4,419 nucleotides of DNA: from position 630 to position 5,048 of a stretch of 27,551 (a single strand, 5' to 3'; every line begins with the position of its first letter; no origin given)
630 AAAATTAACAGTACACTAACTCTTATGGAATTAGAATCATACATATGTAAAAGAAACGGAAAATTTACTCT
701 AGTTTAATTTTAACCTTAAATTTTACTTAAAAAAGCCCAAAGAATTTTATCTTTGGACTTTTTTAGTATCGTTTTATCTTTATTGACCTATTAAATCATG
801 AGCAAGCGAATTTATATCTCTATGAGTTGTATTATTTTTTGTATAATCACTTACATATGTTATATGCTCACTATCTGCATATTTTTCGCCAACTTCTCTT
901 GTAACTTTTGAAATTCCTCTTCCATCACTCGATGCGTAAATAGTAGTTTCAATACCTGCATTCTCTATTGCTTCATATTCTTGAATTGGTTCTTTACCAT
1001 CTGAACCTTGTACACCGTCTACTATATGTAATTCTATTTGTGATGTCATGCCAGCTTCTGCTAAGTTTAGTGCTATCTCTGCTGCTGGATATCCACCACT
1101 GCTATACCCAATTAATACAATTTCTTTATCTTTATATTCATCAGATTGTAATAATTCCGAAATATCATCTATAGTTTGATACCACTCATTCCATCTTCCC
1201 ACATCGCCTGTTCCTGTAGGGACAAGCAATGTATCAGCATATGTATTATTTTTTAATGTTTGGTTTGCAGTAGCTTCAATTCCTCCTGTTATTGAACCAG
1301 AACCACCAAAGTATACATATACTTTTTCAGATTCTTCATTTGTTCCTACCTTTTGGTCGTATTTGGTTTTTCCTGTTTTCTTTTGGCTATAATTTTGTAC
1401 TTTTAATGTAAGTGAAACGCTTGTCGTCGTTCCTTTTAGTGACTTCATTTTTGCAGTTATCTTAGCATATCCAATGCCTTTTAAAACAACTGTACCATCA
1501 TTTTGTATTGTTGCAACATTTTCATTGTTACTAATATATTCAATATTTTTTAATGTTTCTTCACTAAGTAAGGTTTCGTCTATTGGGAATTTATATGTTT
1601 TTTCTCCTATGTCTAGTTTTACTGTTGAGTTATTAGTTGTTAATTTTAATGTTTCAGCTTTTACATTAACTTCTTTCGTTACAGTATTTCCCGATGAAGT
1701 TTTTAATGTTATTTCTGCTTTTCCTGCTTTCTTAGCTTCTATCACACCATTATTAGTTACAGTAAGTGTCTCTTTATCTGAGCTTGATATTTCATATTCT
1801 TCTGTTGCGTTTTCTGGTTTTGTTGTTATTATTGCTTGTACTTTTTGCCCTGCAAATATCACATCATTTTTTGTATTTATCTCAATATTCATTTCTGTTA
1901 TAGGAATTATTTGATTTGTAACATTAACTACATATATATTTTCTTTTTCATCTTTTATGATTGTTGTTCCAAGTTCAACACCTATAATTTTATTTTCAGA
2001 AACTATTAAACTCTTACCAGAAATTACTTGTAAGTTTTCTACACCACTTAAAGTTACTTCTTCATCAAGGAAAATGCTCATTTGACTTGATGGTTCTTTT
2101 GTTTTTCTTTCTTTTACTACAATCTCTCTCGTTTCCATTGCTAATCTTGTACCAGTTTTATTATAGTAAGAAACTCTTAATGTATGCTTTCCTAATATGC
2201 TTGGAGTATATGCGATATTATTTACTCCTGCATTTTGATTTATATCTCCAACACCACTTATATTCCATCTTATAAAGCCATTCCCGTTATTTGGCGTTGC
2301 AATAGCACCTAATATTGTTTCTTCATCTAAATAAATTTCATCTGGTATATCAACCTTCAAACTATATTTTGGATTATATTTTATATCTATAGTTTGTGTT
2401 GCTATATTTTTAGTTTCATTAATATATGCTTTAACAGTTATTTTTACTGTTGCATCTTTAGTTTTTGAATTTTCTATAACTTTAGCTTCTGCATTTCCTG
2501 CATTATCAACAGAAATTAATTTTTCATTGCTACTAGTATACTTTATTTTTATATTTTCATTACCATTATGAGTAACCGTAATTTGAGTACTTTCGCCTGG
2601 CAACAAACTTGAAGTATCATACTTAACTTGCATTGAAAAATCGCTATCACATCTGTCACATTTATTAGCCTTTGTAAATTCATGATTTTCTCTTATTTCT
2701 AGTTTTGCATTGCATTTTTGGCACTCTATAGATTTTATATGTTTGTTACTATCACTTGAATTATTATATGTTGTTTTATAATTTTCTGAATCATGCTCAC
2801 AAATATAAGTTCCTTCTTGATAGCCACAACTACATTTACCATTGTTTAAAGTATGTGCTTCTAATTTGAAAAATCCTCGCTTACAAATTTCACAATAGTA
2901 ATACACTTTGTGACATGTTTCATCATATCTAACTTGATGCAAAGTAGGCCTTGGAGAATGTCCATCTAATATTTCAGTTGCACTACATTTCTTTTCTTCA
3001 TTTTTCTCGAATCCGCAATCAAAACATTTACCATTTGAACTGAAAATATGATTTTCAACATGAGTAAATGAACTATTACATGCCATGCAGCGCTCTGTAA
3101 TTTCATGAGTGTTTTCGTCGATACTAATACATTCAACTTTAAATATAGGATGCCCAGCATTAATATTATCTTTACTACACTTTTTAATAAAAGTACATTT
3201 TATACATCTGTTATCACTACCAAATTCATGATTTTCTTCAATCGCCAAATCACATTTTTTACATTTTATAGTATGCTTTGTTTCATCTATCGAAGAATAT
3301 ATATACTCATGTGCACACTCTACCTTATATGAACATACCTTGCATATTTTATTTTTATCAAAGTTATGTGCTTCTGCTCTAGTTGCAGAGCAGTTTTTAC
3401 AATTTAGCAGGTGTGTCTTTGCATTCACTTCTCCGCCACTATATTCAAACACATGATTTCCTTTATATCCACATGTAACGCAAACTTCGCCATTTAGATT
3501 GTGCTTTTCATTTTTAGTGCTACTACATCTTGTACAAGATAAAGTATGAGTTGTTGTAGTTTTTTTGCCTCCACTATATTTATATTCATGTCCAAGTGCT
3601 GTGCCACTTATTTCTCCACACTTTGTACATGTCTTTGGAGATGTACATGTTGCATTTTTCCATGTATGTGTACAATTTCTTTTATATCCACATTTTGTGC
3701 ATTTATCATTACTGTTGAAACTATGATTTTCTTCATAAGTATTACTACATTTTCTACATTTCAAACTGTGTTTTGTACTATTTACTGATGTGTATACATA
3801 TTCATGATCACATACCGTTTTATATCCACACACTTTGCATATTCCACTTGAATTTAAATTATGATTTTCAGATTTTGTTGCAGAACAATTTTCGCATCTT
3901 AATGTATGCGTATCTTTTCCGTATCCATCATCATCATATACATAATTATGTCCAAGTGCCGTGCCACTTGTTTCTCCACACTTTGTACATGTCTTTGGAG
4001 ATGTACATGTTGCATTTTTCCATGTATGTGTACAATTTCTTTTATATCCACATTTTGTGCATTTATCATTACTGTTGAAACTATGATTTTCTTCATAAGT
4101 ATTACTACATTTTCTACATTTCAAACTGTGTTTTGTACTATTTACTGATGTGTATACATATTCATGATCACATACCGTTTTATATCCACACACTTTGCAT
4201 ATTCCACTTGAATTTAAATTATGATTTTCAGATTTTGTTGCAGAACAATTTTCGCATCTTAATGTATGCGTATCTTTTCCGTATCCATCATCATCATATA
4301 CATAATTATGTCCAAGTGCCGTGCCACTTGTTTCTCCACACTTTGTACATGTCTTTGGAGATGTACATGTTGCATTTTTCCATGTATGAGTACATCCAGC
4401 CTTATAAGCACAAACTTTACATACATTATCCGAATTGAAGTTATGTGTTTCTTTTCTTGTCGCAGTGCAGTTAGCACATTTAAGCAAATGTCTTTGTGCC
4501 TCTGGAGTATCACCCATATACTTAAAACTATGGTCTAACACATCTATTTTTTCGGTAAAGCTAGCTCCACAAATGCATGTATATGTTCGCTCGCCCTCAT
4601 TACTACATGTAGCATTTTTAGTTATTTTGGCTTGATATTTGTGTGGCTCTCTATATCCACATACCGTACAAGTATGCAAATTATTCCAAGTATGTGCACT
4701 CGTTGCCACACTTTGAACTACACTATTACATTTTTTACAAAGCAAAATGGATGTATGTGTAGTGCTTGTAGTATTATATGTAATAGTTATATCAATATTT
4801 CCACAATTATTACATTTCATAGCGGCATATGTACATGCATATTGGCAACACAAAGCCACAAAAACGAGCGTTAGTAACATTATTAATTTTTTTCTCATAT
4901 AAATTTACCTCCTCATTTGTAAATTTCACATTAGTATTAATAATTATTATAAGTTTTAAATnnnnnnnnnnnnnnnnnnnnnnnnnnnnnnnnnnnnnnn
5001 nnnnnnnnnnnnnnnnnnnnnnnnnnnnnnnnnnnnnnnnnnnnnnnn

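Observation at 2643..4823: Tandem arrays of extracellular CxxC/His mini-modules (zinc-ribbon-like spacing) that I cannot assign to a named family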

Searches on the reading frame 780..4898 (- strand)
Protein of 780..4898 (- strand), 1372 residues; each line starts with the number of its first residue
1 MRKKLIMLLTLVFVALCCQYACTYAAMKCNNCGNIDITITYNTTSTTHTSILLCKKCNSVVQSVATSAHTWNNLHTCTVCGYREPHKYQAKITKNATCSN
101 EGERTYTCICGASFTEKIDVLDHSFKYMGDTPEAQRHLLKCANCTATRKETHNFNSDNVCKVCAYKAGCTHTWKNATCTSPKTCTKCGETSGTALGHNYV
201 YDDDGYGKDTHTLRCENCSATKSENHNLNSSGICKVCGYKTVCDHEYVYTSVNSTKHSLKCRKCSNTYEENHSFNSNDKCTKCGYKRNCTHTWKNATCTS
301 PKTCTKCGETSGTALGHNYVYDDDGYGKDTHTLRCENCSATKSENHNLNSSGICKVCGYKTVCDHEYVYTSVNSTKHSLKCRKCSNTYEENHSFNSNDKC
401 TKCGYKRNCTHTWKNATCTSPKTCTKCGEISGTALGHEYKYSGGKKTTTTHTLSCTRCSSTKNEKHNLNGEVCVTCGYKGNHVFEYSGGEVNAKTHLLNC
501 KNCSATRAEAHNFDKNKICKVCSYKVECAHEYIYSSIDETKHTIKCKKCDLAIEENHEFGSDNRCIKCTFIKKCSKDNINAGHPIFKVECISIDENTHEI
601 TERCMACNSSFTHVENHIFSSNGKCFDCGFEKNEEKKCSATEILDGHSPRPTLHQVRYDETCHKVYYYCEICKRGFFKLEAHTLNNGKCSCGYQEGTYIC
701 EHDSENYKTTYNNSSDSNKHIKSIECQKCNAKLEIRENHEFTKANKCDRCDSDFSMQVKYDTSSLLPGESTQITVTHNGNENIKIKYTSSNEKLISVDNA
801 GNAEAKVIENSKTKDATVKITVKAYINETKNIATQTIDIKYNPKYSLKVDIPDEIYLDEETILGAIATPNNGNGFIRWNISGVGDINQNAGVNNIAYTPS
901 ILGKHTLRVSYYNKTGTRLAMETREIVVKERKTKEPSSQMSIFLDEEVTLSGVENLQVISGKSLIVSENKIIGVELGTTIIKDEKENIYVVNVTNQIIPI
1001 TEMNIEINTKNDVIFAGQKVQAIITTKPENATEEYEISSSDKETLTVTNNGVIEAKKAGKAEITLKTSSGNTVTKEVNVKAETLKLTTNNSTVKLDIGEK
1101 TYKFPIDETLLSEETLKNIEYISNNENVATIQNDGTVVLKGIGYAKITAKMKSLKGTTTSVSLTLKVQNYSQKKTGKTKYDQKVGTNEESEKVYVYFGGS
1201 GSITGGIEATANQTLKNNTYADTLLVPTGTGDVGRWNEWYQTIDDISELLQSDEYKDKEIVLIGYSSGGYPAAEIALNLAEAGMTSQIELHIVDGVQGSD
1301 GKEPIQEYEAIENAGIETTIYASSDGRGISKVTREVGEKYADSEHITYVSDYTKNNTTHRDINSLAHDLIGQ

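Call 5: search_protein_families(library=pfam, proteins=[window:780-4898:-], max_evalue=1)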
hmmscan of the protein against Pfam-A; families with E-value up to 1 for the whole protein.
window:780-4898:- (1372 aa): 6 families
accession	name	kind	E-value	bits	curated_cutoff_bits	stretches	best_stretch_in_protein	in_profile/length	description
PF02368.24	Big_2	-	5.1e-10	39.6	22.8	3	1007-1070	7-71/79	Bacterial Ig-like domain (group 2)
PF15780.11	ASH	-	0.031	14.9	27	1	787-848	21-81/98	Abnormal spindle-like microcephaly-assoc'd, ASPM-SPD-2-Hydin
PF02880.22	PGM_PMM_III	-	0.033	14.7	20.7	0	184-206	65-87/115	Phosphoglucomutase/phosphomannomutase, alpha/beta/alpha domain III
PF12146.15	Hydrolase_4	-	0.067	12.9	27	1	1231-1278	47-96/239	Serine aminopeptidase, S33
PF12697.13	Abhydrolase_6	-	0.081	14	26.3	1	1229-1276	37-84/217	Alpha/beta hydrolase family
PF23924.1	DUF7263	-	0.15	12.1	27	0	755-843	127-209/222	Family of unknown function (DUF7263)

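Call 6: search_protein_families(library=ncbifam, proteins=[window:780-4898:-], max_evalue=1)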
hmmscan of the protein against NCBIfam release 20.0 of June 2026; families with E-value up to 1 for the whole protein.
window:780-4898:- (1372 aa): 0 families

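Call 19: search_dna_similar(query=window:780-4898:-, collection=plasmids, mode=protein, max_rows=15)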
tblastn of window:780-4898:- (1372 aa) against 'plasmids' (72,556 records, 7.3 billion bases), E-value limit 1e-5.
No match.

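Call 20: find_encoding_contigs(protein=window:780-4898:-, flank=10000, max_places=4)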
Protein window:780-4898:- (1372 aa): no gene with exactly this product is on record in the collection.

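Call 52: list_cluster_members(proteins=[window:780-4898:-, P0132, P0001])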
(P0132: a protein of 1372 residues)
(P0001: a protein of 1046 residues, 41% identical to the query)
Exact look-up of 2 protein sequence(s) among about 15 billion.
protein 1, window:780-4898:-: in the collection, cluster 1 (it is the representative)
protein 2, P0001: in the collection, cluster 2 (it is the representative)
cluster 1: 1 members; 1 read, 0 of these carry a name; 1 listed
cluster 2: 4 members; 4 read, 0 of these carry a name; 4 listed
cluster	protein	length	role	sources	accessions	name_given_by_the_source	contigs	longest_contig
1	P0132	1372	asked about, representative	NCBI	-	-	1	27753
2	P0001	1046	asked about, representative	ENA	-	-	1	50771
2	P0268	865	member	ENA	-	-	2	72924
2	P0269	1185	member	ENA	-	-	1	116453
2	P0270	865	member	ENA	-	-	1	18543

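Call 54: find_related_loci(query=window:780-4898:-, collection=genome_contigs, flank=3000)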
Query window:780-4898:- (1372 aa) in genome_contigs; peptide patterns used: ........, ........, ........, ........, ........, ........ (x = any residue, [..] = any of these).
118 stretches matched a pattern, but none encodes a relative of the query by tblastn (E <= 1e-3).

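Call 70: search_protein_families(library=pfam, proteins=[P0269], max_evalue=0.001)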
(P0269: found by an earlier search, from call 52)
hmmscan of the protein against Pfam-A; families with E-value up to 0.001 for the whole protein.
P0269 (1185 aa): 1 family
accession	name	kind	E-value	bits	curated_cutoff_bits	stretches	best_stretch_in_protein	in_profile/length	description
PF02368.24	Big_2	-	7.8e-12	45.4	22.8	3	910-971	19-79/79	Bacterial Ig-like domain (group 2)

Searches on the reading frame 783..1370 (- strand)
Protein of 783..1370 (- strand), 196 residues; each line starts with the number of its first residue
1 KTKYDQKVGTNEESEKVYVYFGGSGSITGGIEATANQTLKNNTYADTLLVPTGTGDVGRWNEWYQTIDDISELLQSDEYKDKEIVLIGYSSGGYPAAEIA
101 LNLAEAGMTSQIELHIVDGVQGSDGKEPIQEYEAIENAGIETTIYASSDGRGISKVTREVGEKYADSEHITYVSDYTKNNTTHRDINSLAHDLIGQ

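Call 59: search_solved_structures(query=window:783-1370:-, max_evalue=10)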
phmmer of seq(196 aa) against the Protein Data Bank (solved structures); distinct sequences matched with E-value up to 10: 5.
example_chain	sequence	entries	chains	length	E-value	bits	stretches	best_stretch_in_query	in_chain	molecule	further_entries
2xmz_A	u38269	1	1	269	0.021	17.8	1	39-102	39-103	HYDROLASE, ALPHA/BETA HYDROLASE FOLD FAMILY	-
3lcr_A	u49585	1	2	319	0.4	13.6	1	70-137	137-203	Tautomycetin biosynthetic PKS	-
7whg_G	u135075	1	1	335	0.54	13.2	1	41-93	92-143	Lokiarchaeota gelsolin (2DGel)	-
6lps_A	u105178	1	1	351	0.6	13.1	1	137-195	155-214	Beta-xylanase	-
7cmx_A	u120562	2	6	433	1.1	12.2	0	72-116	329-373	Isocitrate lyase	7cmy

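Call 63: predict_structure(protein=window:783-1370:-)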
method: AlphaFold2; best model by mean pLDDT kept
length: 196 residues; sequences in the alignment: 1
mean_pLDDT: 66.8   pTM: 0.72
mean pLDDT of the five models: 66.8, 59.7, 57.6, 51.6, 50.3
residues with pLDDT >= 90: 20; 70-90: 72; 50-70: 57; < 50: 47
segments of 3 or more residues with pLDDT < 50: 1-5, 24-32, 37-44, 53-61, 122-125, 176-184
pLDDT, mean of each block of 10 residues (from residue 1): 47 73 52 49 57 46 68 86 84 81 91 79 52 86 71 64 82 56 51 54
secondary structure, 60 per line:
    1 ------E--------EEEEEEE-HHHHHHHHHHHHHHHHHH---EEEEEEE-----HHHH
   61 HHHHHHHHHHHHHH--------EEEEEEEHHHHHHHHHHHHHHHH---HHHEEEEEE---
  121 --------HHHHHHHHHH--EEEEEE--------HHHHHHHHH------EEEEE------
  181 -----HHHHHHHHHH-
elements in order: E16-22 H24-41 E45-51 H57-74 E83-89 H90-105 E112-117 H129-138 E141-146 H155-163 E170-174 H186-195

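Call 66: fold_search(model_id=the predicted structure, library=pdb)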
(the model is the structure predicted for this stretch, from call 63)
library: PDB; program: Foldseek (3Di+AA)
matches with E <= 10: 1677; with E <= 0.001: 42
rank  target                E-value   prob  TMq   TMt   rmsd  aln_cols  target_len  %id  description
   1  7x2p_B                3.4e-06  1.00  0.57  0.54   6.1       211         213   16  Legionella pneumophila effector RavL (released 2023-03-01)
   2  7x2p_A                3.8e-06  1.00  0.57  0.53   6.6       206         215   16  Legionella pneumophila effector RavL (released 2023-03-01)
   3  3ebl_B                3.5e-05  1.00  0.52  0.35   8.4       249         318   14  Crystal Structure of Rice GID1 complexed with GA4 (released 2008-11-25)
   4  3ebl_F                6.2e-05  1.00  0.51  0.35   7.9       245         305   14  Crystal Structure of Rice GID1 complexed with GA4 (released 2008-11-25)
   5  3ebl_D                7.4e-05  1.00  0.55  0.37   7.8       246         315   15  Crystal Structure of Rice GID1 complexed with GA4 (released 2008-11-25)
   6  3ed1_E                7.9e-05  1.00  0.53  0.36   7.8       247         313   13  Crystal Structure of Rice GID1 complexed with GA3 (released 2008-11-25)
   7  3ebl_E                8.4e-05  1.00  0.51  0.35   8.4       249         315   14  Crystal Structure of Rice GID1 complexed with GA4 (released 2008-11-25)
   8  3qmv_C                1.4e-04  1.00  0.54  0.42  11.1       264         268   13  RedJ-Thioesterase from the Prodiginine biosynthetic pathway in Streptomyces coelicolor (released 2011-05-04)
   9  3ebl_C                1.7e-04  1.00  0.54  0.38   8.9       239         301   13  Crystal Structure of Rice GID1 complexed with GA4 (released 2008-11-25)
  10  9lum_B                1.9e-04  1.00  0.52  0.34   8.6       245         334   11  Cryo-EM structure of Arabidopsis thaliana RGA in complex with GID1A (released 2025-07-09)
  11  2zsi_A                2.1e-04  1.00  0.53  0.34   7.8       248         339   13  Structural basis of gibberellin(GA4)-induced DELLA recognition by the gibberellin receptor (released 2008-11-25)
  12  8w2d_B                2.1e-04  1.00  0.51  0.35   9.6       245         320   10  holo-PCP-Thioesterase di-domain structure from the sulfazecin biosynthetic nonribosomal peptide synthetase, SulM (released 2024-08-07)
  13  3ed1_B                2.4e-04  1.00  0.52  0.35   8.3       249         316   14  Crystal Structure of Rice GID1 complexed with GA3 (released 2008-11-25)
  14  7e3z                  2.6e-04  1.00  0.53  0.43  10.7       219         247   14  Non-Ribosomal Peptide Synthetases, Thioesterase (released 2021-12-22)
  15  2yxg_A                2.7e-04  0.98  0.32  0.25   9.6       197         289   10  Crystal structure of Dihyrodipicolinate Synthase (dapA) (released 2007-10-30)
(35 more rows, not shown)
